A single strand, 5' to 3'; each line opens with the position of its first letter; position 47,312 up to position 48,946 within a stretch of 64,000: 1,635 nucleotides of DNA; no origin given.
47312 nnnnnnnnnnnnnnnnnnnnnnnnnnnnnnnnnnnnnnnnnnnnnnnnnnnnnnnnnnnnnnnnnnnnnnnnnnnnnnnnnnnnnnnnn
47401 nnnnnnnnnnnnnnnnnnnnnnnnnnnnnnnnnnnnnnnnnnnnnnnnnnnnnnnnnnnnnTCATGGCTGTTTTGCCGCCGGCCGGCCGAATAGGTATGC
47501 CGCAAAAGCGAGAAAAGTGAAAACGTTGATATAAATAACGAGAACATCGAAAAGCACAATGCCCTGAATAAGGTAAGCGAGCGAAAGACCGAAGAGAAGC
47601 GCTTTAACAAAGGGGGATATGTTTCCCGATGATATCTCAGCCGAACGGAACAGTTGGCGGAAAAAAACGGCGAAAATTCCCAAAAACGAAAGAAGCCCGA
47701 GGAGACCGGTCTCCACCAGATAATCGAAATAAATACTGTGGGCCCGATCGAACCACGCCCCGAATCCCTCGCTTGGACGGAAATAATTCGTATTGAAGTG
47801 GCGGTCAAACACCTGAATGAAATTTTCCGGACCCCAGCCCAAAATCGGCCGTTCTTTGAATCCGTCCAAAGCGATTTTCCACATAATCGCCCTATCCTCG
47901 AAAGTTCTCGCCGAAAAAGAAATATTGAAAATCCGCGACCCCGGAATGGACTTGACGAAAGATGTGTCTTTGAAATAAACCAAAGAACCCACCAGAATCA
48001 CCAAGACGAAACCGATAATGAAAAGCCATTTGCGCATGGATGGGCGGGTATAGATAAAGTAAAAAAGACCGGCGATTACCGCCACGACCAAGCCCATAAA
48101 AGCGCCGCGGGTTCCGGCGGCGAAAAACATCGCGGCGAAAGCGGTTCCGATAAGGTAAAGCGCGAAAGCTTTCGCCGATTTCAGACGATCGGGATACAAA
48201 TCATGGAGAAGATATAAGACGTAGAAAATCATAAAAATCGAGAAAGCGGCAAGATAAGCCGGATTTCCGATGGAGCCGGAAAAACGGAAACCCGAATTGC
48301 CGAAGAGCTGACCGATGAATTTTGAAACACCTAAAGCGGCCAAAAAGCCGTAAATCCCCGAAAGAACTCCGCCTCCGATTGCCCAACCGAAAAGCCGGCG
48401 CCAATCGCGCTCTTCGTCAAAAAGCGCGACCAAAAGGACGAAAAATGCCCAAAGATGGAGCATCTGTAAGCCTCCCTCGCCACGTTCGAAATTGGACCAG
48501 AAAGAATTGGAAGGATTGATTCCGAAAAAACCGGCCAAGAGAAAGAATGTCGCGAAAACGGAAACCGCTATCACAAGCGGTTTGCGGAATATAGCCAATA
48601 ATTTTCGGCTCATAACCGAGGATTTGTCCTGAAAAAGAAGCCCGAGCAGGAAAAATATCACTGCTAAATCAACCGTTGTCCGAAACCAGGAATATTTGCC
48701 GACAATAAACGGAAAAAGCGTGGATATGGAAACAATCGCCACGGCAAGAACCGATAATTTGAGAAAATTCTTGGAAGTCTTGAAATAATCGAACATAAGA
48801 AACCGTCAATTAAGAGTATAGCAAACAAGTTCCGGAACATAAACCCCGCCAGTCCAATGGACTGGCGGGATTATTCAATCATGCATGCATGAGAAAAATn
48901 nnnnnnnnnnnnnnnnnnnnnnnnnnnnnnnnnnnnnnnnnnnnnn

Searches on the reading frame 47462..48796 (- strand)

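Call 84: search_protein_families(library=pfam, proteins=[window:47462-48796:-], max_evalue=0.00001)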
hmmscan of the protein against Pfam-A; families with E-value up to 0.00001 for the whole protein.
window:47462-48796:- (444 aa): 1 family
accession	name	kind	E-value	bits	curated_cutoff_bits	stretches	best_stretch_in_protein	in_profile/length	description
PF04932.20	Wzy_C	-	1.6e-20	73.9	31.7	1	220-372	6-149/149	O-Antigen ligase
